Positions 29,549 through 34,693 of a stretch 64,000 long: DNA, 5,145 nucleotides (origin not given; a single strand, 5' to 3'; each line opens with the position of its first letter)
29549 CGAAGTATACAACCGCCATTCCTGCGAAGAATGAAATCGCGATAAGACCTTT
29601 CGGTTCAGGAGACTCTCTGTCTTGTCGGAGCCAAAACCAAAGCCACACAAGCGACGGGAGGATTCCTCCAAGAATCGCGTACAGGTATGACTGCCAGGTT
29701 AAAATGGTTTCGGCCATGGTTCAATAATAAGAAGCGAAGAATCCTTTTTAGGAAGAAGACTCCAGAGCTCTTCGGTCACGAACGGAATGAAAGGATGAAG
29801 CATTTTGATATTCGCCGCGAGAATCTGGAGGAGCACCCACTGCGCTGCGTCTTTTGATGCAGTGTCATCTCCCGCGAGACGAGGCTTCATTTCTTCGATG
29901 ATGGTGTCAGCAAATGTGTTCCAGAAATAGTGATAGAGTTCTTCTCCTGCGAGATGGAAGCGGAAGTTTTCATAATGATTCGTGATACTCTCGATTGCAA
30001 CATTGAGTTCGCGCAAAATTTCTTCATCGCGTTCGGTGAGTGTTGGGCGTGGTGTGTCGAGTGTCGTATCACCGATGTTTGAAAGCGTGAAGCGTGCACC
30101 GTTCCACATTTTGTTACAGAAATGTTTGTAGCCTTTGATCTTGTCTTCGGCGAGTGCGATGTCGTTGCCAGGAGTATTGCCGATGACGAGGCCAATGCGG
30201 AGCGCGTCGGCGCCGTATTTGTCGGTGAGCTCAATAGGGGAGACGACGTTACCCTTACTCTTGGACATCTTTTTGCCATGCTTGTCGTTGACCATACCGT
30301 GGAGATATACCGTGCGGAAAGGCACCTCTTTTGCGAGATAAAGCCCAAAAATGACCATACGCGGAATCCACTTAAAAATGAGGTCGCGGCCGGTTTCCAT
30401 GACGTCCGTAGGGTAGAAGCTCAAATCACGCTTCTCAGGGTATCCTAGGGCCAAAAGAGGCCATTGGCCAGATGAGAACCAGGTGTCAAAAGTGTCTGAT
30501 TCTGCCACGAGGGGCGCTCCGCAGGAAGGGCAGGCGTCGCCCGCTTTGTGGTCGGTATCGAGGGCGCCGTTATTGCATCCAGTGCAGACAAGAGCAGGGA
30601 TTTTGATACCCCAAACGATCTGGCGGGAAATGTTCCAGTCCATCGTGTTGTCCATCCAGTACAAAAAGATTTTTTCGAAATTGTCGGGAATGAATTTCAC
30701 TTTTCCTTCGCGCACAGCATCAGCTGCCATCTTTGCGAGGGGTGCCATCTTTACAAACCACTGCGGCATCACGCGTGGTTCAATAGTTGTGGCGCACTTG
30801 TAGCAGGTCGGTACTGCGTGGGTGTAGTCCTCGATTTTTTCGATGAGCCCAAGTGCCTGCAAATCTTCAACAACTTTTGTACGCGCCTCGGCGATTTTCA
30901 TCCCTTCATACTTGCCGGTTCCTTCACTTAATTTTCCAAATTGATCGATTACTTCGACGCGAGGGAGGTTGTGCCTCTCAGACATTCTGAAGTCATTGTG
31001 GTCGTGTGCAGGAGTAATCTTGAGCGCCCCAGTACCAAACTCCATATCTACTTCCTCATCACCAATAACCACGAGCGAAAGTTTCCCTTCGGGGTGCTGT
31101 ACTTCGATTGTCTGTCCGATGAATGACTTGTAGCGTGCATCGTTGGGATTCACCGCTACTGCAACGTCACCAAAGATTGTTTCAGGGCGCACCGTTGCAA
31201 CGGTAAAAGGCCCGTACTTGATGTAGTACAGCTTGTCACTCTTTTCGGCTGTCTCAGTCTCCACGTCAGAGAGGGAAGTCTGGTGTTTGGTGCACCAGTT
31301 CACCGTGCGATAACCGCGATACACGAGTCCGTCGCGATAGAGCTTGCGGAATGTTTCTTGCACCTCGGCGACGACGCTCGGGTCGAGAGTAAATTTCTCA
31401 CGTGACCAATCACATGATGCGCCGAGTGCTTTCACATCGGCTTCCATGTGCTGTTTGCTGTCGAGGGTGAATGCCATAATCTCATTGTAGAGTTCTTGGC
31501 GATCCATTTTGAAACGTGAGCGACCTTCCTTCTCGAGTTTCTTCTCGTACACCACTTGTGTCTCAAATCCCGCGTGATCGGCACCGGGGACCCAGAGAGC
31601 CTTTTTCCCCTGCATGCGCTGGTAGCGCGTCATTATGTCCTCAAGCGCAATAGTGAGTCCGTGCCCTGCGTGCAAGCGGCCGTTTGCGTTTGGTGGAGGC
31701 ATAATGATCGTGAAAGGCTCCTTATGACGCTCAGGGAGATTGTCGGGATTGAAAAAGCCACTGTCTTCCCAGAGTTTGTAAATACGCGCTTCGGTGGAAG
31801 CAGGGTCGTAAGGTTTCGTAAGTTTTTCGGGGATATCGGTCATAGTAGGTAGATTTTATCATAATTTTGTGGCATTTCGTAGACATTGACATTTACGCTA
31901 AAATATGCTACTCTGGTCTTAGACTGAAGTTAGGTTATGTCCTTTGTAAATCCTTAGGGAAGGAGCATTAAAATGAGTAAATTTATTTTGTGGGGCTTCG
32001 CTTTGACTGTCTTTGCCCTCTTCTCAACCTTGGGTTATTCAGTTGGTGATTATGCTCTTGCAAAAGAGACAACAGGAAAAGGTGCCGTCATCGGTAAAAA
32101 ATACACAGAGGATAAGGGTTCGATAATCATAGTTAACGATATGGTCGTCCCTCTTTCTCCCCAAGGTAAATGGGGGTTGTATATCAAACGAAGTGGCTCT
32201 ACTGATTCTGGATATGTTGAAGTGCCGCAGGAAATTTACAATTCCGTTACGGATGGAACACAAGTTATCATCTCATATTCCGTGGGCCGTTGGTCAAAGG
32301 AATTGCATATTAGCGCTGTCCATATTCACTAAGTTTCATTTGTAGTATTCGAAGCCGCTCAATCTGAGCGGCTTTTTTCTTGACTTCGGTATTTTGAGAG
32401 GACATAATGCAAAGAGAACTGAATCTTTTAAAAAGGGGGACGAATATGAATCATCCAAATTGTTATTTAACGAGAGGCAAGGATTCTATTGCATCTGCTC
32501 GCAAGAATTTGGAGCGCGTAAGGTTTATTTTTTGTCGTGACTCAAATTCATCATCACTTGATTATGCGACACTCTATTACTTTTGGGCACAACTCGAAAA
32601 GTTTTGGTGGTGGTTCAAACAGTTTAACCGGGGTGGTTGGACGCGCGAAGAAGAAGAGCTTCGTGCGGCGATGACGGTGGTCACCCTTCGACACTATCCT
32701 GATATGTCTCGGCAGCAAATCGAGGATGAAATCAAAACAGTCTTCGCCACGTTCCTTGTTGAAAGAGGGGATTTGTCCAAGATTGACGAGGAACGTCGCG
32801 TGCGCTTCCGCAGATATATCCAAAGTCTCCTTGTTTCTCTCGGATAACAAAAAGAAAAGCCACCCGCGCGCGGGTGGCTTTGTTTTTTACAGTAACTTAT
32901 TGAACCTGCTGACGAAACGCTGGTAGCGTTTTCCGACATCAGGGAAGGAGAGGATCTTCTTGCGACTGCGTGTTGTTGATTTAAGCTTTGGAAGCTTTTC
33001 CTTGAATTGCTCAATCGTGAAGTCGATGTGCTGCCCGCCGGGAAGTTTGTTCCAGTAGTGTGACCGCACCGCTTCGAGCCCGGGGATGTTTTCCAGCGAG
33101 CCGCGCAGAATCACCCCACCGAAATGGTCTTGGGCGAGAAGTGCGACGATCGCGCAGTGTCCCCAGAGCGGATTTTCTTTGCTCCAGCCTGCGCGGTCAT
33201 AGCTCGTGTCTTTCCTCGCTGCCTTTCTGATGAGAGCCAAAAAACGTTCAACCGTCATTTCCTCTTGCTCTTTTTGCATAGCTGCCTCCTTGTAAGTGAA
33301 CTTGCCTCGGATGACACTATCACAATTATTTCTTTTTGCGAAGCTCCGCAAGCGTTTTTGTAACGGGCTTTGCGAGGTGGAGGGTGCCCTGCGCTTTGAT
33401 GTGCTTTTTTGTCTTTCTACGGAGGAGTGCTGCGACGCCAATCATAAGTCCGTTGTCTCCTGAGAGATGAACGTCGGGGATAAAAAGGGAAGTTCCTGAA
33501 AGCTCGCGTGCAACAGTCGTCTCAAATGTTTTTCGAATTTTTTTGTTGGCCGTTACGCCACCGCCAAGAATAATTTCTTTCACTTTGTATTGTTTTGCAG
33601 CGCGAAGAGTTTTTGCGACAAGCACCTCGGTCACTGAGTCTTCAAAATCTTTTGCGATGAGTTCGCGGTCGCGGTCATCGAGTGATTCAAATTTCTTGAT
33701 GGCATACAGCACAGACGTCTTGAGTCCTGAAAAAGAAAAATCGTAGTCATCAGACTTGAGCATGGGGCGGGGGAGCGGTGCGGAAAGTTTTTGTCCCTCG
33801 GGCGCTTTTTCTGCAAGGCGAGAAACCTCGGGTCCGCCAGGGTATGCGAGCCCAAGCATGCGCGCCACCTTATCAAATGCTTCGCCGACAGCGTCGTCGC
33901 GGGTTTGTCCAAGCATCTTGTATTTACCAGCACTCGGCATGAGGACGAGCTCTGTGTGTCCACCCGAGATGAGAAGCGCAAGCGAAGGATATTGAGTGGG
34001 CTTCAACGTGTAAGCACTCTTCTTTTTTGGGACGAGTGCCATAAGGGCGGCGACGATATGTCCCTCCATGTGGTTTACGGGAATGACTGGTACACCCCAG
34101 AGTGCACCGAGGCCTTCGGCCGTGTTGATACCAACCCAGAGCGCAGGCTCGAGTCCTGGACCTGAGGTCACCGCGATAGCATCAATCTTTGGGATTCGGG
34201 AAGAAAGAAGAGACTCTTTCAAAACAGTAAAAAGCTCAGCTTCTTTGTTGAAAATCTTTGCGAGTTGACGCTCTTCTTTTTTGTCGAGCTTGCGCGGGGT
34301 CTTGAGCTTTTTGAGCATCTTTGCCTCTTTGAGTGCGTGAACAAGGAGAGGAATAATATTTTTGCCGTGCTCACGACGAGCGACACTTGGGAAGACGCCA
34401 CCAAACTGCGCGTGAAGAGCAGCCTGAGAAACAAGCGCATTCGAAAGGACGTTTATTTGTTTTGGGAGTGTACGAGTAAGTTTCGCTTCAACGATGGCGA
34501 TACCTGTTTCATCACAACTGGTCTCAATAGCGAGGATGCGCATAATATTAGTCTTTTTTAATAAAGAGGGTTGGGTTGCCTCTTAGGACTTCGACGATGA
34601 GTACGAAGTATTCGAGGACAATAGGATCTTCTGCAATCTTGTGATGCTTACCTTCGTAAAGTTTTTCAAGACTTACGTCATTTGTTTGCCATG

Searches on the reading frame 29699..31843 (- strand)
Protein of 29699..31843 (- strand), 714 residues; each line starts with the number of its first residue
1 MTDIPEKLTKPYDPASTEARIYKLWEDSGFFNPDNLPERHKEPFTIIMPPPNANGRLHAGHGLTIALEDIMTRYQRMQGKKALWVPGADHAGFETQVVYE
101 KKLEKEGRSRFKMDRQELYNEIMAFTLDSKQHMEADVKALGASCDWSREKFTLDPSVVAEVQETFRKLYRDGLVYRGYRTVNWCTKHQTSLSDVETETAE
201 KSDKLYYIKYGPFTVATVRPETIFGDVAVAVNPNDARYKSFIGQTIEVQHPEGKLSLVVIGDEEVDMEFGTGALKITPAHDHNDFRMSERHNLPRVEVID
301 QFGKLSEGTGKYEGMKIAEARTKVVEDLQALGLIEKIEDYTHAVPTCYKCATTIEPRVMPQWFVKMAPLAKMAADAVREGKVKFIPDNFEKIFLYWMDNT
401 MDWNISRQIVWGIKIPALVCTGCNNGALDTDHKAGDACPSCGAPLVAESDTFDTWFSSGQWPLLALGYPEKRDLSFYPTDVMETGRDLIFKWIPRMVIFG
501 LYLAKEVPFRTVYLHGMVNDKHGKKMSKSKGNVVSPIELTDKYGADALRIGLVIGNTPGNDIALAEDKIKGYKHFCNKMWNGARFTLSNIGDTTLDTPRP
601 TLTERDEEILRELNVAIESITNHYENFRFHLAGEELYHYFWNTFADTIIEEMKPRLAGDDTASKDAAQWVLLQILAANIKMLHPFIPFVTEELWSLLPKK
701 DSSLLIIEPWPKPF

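Call 35: search_protein_families(library=ncbifam, max_evalue=0.00001, proteins=[window:29699-31843:-])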
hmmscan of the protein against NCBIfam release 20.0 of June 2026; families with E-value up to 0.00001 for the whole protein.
window:29699-31843:- (714 aa): 17 families
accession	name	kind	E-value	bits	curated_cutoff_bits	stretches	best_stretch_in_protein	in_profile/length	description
NF004349.1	PRK05729.1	equivalog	5.3e-255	848.7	704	1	10-712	2-697/860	valine--tRNA ligase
TIGR00422.1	valS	equivalog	6.4e-249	828.4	612.1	1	10-712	3-713/863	valine--tRNA ligase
NF011492.0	PRK14900.1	equivalog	5.1e-218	726.5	1783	1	7-702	8-712/1044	valine--tRNA ligase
NF009687.0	PRK13208.1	equivalog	8e-161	536.9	738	1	6-711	4-716/801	valine--tRNA ligase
TIGR00392.1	ileS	equivalog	1.2e-113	381.1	621.4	3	439-711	524-804/861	isoleucine--tRNA ligase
NF000540.1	alt_ValS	exception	1e-82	278.5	900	2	445-698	492-744/827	valine--tRNA ligase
NF008957.0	PRK12300.1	subfamily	3.9e-66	223.7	677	3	16-236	8-241/946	leucine--tRNA ligase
NF000258.1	MupB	exception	1.1e-64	218.8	1900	3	437-702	498-768/1033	mupirocin-resistant isoleucine--tRNA ligase MupB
NF040702.1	ileS_w_GNAT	exception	1.7e-63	214.7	1999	3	449-702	705-961/1100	isoleucine--tRNA ligase, N-acetyltransferase domain-containing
TIGR00395.1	leuS_arch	equivalog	1.1e-57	195.8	648.5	3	18-235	4-234/938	leucine--tRNA ligase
NF000257.1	MupA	exception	6.8e-57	192.9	1900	3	437-697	494-761/1024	mupirocin-resistant isoleucine--tRNA ligase MupA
TIGR00396.1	leuS_bact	equivalog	1.9e-47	161.9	548.4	2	523-701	603-762/843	leucine--tRNA ligase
TIGR00398.1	metG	equivalog_domain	5.2e-36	124.5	336.35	2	510-699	313-503/530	methionine--tRNA ligase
NF001100.0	PRK00133.1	equivalog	1.9e-25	89.5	587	2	510-700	316-505/676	methionine--tRNA ligase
NF008900.0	PRK12267.1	equivalog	1.3e-22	80.1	598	1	465-696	238-475/648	methionine--tRNA ligase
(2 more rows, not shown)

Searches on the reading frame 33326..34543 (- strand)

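Call 35: search_protein_families(library=ncbifam, max_evalue=0.00001, proteins=[window:33326-34543:-])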
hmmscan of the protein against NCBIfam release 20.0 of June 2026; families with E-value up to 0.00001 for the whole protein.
window:33326-34543:- (405 aa): 6 families
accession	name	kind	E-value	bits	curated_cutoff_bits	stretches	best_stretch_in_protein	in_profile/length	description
TIGR03723.1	T6A_TsaD_YgjD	equivalog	2e-103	345.8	296.1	2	107-375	56-312/314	tRNA (adenosine(37)-N6)-threonylcarbamoyltransferase complex transferase subunit TsaD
TIGR00329.1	gcp_kae1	subfamily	5.5e-90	301.7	207.8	2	105-369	53-305/305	tRNA (adenosine(37)-N6)-threonylcarbamoyltransferase complex transferase subunit TsaD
TIGR03722.2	arch_KAE1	equivalog_domain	1.3e-48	165.8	375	1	104-384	50-305/323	KEOPS complex N(6)-L-threonylcarbamoyladenine synthase Kae1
NF007174.0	PRK09605.1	equivalog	1.2e-43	149.5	447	1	1-385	1-308/535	bifunctional N(6)-L-threonylcarbamoyladenine synthase/serine/threonine protein kinase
TIGR03725.1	T6A_YeaZ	equivalog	2.5e-08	34.2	69.3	0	103-160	36-95/212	tRNA (adenosine(37)-N6)-threonylcarbamoyltransferase complex dimerization subunit type 1 TsaB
TIGR00143.1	hypF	equivalog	8.2e-07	27.5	466.1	1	218-371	592-737/741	carbamoyltransferase HypF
